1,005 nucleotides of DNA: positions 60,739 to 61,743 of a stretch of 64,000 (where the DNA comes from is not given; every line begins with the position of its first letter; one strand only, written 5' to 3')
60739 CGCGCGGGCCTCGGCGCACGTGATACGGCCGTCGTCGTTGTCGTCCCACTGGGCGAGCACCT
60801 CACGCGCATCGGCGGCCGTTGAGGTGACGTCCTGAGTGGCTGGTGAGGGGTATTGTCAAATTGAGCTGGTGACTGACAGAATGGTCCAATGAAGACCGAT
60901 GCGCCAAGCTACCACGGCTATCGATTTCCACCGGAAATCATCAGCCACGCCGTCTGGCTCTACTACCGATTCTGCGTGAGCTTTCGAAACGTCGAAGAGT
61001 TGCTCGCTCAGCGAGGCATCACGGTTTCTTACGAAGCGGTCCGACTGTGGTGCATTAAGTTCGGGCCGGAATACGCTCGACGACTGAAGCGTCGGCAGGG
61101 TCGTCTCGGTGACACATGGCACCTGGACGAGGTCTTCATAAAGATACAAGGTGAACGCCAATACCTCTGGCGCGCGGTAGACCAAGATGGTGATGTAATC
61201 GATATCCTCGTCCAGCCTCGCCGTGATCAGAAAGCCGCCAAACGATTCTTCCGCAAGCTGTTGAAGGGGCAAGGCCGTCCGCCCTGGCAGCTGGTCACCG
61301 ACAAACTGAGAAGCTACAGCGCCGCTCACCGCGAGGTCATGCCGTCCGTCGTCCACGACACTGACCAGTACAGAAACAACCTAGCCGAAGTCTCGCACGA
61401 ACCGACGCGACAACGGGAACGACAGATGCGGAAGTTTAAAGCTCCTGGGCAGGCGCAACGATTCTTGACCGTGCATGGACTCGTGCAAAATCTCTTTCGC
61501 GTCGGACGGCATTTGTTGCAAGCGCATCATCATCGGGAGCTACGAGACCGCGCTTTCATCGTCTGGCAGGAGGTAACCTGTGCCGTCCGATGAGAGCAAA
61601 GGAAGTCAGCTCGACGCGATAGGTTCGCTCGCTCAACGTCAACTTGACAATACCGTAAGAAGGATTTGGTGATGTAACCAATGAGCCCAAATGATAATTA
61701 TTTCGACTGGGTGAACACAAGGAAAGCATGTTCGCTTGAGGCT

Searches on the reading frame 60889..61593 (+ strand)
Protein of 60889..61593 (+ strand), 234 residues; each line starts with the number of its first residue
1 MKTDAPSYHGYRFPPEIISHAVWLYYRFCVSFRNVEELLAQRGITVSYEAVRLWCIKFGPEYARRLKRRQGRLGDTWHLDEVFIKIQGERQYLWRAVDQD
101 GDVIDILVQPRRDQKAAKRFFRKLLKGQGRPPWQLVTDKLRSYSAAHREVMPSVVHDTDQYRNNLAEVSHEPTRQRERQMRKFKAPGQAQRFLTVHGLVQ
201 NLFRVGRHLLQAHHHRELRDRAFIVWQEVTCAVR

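Call 61: search_protein_families(library=pfam, proteins=[window:60889-61593:+], max_evalue=0.001)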
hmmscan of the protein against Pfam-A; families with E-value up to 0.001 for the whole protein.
window:60889-61593:+ (234 aa): 2 families
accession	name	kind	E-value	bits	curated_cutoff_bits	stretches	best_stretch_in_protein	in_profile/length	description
PF13610.12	DDE_Tnp_IS240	-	1.1e-37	129.7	27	1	75-204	2-137/139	DDE domain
PF03050.20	DDE_Tnp_IS66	-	1.1e-05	25.5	23.1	1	13-148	4-143/284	Transposase IS66 family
